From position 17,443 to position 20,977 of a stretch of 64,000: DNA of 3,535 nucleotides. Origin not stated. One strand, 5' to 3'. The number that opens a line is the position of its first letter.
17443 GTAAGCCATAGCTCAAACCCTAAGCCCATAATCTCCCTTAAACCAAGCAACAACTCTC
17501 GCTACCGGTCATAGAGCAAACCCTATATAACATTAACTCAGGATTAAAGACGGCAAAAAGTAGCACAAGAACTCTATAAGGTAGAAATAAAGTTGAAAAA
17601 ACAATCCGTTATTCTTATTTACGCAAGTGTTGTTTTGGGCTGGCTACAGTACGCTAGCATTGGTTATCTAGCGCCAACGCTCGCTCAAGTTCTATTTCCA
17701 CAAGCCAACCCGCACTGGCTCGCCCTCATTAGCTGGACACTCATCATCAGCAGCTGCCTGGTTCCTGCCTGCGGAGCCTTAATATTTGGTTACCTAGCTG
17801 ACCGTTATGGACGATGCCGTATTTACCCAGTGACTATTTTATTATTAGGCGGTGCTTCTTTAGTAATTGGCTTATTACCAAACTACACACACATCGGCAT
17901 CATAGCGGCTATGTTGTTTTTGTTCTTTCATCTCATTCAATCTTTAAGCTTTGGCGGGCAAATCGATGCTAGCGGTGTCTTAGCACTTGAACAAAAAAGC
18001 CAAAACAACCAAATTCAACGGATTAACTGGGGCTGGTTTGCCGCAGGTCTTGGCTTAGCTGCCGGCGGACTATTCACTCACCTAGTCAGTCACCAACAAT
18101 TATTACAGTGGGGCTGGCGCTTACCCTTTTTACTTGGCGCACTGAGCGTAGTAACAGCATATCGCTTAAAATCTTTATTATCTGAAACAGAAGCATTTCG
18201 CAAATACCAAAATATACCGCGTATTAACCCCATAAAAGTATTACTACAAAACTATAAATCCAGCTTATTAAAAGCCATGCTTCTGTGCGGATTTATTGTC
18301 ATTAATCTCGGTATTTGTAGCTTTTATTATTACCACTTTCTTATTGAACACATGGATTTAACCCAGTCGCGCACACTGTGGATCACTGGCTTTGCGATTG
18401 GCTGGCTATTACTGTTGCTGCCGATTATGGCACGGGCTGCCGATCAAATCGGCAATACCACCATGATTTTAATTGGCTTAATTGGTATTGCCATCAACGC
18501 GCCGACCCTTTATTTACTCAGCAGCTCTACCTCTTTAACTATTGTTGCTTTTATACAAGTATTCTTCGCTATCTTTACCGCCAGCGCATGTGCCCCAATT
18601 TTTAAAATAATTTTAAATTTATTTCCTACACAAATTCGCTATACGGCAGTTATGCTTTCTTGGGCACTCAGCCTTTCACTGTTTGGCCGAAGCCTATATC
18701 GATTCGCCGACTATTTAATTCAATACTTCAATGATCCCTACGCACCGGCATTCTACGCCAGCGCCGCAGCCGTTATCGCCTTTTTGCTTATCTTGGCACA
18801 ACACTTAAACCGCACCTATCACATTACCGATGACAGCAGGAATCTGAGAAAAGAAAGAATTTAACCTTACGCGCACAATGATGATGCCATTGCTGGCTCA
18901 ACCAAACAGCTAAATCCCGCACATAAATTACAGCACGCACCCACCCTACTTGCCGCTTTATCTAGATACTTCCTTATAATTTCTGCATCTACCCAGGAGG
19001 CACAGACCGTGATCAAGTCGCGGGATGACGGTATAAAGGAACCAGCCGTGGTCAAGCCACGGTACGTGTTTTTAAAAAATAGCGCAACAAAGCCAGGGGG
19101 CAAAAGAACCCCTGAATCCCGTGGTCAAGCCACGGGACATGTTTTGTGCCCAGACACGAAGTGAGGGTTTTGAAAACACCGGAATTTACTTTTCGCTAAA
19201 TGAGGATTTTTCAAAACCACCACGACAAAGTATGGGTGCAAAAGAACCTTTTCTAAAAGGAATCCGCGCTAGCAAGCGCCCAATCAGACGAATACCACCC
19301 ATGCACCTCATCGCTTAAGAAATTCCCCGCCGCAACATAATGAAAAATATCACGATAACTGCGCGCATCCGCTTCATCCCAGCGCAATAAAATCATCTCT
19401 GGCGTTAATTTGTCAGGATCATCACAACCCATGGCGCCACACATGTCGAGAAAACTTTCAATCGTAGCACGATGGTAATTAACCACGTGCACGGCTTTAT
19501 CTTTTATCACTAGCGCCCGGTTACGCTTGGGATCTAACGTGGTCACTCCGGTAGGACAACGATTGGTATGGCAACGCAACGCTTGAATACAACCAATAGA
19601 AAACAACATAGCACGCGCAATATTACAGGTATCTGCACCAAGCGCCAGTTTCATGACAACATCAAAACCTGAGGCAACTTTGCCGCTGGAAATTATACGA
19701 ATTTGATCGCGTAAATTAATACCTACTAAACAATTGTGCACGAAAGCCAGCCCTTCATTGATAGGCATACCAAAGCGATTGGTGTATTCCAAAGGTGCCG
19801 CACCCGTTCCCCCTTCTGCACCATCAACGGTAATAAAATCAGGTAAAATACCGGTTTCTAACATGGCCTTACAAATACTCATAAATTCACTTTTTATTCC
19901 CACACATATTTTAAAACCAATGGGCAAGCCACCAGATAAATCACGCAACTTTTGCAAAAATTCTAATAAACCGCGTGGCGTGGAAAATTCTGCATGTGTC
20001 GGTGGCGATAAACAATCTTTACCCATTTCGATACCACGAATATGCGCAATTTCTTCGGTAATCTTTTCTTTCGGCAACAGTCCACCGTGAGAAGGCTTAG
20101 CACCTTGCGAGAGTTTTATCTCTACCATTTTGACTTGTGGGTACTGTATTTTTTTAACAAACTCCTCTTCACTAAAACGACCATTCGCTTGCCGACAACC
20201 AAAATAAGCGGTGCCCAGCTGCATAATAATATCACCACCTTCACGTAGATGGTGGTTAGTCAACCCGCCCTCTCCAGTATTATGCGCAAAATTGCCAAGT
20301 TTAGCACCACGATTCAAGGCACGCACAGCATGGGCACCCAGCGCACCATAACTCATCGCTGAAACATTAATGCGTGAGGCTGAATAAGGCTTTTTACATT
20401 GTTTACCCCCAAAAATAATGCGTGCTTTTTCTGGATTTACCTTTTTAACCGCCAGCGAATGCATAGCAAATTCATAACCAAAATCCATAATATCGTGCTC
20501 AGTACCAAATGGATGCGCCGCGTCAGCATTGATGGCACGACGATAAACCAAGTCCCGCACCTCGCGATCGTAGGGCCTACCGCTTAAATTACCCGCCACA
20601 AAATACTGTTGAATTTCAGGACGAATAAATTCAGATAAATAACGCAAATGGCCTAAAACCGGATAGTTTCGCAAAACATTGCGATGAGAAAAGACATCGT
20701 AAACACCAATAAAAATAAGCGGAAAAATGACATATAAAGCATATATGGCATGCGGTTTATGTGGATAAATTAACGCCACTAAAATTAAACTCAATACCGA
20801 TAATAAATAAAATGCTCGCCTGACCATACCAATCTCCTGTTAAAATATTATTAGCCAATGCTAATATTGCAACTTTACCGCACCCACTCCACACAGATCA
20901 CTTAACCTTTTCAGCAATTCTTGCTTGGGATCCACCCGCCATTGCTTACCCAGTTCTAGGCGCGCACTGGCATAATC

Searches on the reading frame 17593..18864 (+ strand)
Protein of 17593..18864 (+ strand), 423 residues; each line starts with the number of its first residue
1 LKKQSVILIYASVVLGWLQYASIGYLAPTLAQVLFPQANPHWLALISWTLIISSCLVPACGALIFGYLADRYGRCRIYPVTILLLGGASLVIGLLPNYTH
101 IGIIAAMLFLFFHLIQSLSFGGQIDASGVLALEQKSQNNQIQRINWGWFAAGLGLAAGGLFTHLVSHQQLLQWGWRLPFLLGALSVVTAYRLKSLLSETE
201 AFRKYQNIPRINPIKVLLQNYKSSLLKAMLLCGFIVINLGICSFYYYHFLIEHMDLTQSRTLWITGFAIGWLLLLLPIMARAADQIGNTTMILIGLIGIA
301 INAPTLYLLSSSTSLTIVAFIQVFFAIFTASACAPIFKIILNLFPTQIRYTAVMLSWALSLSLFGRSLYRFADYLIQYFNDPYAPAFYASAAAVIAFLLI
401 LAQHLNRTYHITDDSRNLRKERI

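Call 29: search_protein_families(library=ncbifam, proteins=[window:17593-18864:+], max_evalue=0.00001)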
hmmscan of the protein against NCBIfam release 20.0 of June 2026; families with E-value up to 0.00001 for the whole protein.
window:17593-18864:+ (423 aa): 8 families
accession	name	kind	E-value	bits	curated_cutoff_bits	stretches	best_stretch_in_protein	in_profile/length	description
TIGR00883.1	2A0106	subfamily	9.9e-58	196.1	443.45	1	16-396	5-399/400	metabolite/H+ symporter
NF011656.1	PRK15075.1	subfamily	1.3e-40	139.6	445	1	5-401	8-409/419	tricarballylate/proton symporter TcuC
NF007927.0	PRK10642.1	equivalog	7.6e-38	130.5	544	1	14-399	35-434/500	glycine betaine/L-proline transporter ProP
NF007710.0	PRK10406.1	subfamily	3e-30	105.7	550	1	14-404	32-424/432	MFS family transporter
NF007414.0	PRK09952.1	equivalog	2.6e-28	99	538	1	7-397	25-426/438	shikimate transporter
TIGR00895.1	2A0115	subfamily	3.6e-13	49.2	418.55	1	50-206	56-202/398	aromatic acid/H+ symport family MFS transporter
NF003024.0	PRK03893.1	subfamily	3.3e-10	39.4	604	1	17-220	27-221/497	sialate:H+ symport family MFS transporter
TIGR00891.1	2A0112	subfamily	5.3e-10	38.9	552.9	1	17-209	18-201/405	sialate:H+ symport family MFS transporter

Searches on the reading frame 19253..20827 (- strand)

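Call 29: search_protein_families(library=ncbifam, proteins=[window:19253-20827:-], max_evalue=0.00001)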
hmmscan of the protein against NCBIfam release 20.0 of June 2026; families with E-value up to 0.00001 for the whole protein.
window:19253-20827:- (524 aa): 1 family
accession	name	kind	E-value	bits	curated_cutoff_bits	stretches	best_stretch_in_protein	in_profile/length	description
NF008730.0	PRK11750.1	equivalog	1e-36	125.8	1047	1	151-470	859-1161/1490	glutamate synthase large subunit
